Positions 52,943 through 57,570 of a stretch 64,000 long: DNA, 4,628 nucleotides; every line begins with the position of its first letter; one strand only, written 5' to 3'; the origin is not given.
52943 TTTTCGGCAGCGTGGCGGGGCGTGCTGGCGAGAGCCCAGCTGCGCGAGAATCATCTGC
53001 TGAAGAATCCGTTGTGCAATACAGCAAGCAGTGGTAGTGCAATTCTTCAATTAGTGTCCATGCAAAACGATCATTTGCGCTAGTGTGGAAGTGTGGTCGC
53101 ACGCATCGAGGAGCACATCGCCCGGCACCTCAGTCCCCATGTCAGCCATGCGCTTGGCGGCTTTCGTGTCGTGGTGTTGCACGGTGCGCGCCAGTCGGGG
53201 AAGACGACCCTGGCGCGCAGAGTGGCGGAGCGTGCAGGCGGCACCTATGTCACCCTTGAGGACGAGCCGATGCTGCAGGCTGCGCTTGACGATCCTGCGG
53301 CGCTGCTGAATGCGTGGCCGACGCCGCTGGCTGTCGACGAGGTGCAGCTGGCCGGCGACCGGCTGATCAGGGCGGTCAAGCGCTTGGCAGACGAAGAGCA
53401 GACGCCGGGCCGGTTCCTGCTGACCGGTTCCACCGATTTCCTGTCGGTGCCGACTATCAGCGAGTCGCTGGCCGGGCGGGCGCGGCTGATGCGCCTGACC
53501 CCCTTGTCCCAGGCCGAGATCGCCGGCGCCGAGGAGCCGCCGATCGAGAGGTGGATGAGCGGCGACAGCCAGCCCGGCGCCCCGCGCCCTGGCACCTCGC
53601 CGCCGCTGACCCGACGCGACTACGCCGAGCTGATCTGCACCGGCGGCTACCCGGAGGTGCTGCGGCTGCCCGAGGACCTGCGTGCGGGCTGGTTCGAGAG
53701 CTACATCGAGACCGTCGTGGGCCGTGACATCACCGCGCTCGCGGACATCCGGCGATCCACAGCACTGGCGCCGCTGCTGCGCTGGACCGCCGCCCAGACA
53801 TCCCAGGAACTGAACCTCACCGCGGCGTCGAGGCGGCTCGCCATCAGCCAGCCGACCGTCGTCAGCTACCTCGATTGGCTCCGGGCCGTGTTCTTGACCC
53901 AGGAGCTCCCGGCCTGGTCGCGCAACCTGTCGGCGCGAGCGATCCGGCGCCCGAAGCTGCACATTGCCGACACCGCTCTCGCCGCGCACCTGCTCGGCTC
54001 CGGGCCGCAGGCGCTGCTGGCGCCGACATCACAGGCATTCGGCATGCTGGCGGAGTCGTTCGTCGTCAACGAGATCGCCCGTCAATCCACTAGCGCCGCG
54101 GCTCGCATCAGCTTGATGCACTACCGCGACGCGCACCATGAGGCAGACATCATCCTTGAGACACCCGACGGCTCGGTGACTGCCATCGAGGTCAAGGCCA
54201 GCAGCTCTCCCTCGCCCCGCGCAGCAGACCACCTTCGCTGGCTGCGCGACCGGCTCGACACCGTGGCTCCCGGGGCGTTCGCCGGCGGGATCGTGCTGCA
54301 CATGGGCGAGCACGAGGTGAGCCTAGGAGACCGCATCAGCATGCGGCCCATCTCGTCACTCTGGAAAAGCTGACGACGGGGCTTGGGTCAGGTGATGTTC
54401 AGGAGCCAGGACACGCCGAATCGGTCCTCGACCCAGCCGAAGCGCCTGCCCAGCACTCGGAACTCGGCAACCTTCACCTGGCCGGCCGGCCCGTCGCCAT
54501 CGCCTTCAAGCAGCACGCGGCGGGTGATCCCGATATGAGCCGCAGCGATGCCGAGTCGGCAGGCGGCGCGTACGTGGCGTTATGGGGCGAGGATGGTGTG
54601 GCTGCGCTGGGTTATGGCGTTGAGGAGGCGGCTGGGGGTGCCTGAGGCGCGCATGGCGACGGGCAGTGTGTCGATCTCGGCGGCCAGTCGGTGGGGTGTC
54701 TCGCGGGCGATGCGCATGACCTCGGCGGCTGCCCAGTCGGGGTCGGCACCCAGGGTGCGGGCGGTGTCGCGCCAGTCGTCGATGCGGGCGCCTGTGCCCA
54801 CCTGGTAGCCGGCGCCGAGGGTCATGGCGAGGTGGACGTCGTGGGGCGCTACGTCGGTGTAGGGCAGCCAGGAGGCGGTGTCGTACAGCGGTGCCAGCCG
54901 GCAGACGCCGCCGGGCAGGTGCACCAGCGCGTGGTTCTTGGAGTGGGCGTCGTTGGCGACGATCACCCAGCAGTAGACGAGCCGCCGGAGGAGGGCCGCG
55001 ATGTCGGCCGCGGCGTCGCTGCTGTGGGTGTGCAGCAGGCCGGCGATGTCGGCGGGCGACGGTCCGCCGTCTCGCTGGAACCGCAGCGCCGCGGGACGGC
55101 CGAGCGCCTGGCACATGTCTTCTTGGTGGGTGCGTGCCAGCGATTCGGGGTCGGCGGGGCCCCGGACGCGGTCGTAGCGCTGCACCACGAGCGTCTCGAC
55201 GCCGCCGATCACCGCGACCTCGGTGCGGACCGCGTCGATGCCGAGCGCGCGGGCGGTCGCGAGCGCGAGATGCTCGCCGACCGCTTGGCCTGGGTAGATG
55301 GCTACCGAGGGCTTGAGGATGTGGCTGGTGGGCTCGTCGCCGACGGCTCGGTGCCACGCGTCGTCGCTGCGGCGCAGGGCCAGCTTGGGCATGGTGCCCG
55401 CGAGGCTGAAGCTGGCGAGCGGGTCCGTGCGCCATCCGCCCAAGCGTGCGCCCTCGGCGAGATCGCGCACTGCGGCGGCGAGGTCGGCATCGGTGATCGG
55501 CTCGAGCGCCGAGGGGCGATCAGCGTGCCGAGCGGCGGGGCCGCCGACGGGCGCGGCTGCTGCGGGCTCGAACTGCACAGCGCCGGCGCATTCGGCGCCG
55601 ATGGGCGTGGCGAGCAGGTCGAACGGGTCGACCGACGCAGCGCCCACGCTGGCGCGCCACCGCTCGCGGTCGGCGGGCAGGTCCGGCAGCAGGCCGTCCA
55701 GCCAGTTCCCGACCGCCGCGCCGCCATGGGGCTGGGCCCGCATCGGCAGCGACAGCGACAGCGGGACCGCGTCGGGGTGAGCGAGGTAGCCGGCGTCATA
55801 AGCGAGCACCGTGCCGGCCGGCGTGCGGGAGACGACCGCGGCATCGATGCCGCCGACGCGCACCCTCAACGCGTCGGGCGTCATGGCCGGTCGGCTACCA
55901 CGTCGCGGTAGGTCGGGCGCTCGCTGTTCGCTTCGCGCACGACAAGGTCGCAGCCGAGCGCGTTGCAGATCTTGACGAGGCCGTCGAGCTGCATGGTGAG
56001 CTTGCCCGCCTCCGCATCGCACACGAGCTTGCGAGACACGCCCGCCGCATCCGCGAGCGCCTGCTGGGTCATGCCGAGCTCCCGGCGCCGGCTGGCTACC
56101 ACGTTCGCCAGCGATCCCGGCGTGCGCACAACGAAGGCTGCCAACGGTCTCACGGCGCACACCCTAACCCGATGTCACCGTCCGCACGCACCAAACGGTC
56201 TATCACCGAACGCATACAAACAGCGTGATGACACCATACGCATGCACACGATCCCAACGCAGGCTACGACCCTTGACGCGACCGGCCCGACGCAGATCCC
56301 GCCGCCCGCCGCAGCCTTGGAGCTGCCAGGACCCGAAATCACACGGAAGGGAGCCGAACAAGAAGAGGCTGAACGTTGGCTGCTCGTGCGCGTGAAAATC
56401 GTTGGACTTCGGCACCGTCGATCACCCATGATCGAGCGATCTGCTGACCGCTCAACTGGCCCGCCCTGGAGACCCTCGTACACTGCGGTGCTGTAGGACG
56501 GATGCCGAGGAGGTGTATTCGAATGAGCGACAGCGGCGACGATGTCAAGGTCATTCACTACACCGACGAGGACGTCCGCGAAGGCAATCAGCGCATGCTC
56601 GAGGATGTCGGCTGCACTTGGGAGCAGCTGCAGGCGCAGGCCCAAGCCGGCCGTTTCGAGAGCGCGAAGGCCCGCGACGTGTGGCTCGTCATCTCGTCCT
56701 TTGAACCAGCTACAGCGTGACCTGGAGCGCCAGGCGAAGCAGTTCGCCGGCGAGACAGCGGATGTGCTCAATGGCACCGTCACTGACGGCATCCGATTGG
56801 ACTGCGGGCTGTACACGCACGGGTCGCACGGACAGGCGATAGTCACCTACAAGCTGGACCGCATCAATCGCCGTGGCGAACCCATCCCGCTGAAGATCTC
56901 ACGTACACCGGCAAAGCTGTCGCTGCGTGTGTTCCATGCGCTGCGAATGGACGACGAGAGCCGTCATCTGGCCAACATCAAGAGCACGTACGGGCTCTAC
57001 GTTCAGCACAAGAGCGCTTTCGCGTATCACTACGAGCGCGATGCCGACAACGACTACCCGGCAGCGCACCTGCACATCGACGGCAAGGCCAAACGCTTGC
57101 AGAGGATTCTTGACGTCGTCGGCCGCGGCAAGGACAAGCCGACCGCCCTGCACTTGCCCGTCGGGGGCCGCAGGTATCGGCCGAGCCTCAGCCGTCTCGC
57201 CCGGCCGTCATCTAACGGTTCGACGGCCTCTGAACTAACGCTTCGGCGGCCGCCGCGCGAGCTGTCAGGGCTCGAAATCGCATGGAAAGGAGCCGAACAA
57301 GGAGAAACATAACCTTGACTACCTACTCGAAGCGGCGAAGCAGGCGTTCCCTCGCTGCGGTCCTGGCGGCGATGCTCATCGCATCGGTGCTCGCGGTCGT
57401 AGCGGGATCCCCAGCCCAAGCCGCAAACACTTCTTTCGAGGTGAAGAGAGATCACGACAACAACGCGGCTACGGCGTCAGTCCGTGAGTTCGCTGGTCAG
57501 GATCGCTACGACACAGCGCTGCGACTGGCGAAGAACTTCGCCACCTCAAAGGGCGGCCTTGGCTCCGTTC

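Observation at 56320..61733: Three direct copies of a ~50-nt RBS-bearing leader cassette divide the accessory island into gene blocks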

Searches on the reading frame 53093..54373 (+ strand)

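Call 9: search_protein_families(library=pfam, proteins=[window:53093-54373:+], max_evalue=0.01)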
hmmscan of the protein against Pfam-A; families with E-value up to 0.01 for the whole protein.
window:53093-54373:+ (426 aa): 7 families
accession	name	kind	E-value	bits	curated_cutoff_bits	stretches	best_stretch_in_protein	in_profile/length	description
PF13635.12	DUF4143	-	1.3e-37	129.4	28.1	1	211-370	2-160/160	Domain of unknown function (DUF4143)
PF13173.12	AAA_14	-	7.5e-21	74.9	27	1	25-143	3-128/129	AAA domain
PF13191.12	AAA_16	-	5.9e-05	24.1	32.6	1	18-108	18-134/167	AAA ATPase domain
PF13401.12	AAA_22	-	7.2e-05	23.5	27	0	25-48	6-29/130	AAA domain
PF13671.12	AAA_33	-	0.00036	21.3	27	1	26-67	1-40/143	AAA domain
PF25199.1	nSTAND_NTPase5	-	0.0013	19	34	1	21-111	38-131/145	Novel STAND NTPase 5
PF00126.33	HTH_1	-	0.0076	16.6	26.6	0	236-265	10-39/60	Bacterial regulatory helix-turn-helix protein, lysR family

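Call 49: search_protein_families(library=padloc, proteins=[window:53093-54373:+], max_evalue=0.01)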
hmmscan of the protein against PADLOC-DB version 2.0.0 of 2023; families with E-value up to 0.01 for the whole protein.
window:53093-54373:+ (426 aa): 7 families
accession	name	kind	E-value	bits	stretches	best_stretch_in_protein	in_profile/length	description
PDLC04790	PDC-S01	-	1.7e-137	456.6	1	6-425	9-419/422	-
PDLC04789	PDC-S01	-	1.1e-40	137.8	1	9-372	2-343/375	-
PDLC04791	PDC-S01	-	5.6e-27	92.4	2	179-374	160-356/395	-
PDLC04787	PDC-S01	-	1.2e-25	88.2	1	11-386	13-374/412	-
PDLC04786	PDC-S01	-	4.4e-09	33.6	1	284-372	303-389/439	-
PDLC04788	PDC-S01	-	5e-08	30.3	1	226-373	234-386/448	-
PDLC04792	PDC-S01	-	1.1e-06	25.5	0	25-55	20-50/452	-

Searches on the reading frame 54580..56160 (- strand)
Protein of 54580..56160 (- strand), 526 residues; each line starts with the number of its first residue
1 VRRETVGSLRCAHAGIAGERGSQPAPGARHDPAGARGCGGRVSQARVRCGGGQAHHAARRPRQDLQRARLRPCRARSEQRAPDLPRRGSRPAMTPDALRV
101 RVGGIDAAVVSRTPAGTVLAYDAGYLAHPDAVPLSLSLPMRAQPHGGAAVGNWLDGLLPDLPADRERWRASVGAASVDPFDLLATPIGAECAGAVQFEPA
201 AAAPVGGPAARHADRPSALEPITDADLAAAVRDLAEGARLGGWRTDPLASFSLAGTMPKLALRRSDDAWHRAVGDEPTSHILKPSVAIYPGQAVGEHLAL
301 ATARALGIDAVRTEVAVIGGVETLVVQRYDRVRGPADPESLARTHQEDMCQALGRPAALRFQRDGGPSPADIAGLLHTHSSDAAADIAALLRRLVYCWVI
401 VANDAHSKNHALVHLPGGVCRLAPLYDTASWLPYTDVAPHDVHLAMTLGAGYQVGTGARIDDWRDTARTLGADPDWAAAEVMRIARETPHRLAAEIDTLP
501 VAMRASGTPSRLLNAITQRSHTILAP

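Call 9: search_protein_families(library=pfam, proteins=[window:54580-56160:-], max_evalue=0.01)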
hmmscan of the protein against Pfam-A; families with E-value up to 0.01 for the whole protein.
window:54580-56160:- (526 aa): 2 families
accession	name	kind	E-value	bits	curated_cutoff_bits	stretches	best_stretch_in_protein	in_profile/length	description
PF07804.18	HipA_C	-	1.9e-41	142.5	30.5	1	251-489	1-210/213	HipA-like C-terminal domain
PF13657.11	Couple_hipA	-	4.3e-17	62.9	22.5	1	98-197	1-98/99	HipA N-terminal domain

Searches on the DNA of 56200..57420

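Call 32: search_rna_families(source=window, start=56200, end=57420, threshold=evalue, max_evalue=10)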
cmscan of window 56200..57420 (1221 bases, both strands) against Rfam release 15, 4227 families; matches with E-value up to 10: 1.
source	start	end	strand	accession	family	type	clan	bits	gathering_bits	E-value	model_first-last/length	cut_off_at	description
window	56293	56384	+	RF01973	H19_2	Gene; lncRNA;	-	11.1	50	7.9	1-69/69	no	H19 conserved region 2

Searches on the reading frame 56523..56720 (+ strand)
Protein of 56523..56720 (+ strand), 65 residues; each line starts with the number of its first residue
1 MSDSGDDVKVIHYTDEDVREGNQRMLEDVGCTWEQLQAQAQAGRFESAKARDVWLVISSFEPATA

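Call 9: search_protein_families(library=pfam, proteins=[window:56523-56720:+], max_evalue=0.01)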
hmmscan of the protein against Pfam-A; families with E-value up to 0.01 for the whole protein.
window:56523-56720:+ (65 aa): 0 families

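Call 48: search_protein_families(library=ncbifam, proteins=[window:56523-56720:+], max_evalue=0.01)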
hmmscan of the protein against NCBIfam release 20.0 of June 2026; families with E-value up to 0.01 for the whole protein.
window:56523-56720:+ (65 aa): 0 families

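Call 49: search_protein_families(library=padloc, proteins=[window:56523-56720:+], max_evalue=0.01)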
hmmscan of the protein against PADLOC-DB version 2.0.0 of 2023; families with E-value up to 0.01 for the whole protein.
window:56523-56720:+ (65 aa): 0 families

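Call 57: find_encoding_contigs(protein=window:56523-56720:+, flank=6000, max_places=8)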
Protein window:56523-56720:+ (65 aa): 9 contigs read that carry it; 8 places shown.
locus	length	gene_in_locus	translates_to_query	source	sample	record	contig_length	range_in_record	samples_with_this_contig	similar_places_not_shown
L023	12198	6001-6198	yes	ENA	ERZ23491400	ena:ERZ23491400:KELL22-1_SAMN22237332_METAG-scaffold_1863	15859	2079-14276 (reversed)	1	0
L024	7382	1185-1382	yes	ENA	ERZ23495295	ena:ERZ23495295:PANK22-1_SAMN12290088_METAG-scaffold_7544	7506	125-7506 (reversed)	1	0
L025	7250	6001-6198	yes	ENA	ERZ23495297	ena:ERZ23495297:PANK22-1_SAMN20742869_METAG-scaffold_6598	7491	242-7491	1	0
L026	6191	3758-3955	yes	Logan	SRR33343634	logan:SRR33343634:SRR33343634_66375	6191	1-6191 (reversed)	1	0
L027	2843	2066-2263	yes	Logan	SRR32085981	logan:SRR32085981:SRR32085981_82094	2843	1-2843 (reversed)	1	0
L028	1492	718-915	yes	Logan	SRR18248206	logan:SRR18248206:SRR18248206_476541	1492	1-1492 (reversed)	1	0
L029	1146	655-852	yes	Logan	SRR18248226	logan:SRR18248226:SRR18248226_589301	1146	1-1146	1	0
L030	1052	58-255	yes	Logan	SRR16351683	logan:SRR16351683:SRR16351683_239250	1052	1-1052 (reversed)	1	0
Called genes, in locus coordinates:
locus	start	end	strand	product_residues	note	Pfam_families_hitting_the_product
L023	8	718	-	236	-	PF13646:HEAT_2 (faint), PF02985:HEAT (faint)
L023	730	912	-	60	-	-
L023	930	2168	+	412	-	PF05362:Lon_C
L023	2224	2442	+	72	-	-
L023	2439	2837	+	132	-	PF01850:PIN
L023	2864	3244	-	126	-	-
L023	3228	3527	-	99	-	-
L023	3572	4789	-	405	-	PF13173:AAA_14, PF13635:DUF4143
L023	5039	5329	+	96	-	-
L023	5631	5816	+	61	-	-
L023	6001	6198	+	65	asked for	-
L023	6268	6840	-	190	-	PF08808:RES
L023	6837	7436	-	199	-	-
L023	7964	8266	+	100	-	-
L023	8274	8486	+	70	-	-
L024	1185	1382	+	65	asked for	-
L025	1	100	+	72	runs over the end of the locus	-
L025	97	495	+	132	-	PF01850:PIN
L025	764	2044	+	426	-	PF13173:AAA_14, PF13635:DUF4143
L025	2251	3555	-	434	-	PF13657:Couple_hipA, PF07804:HipA_C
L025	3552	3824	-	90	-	PF13560:HTH_31 (weak), PF01381:HTH_3, PF13443:HTH_26 (weak)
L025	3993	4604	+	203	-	PF01936:NYN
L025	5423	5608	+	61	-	-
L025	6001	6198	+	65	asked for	-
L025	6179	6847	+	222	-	-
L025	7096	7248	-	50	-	?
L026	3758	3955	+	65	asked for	-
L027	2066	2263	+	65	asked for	-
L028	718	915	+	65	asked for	-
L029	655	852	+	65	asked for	-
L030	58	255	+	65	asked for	-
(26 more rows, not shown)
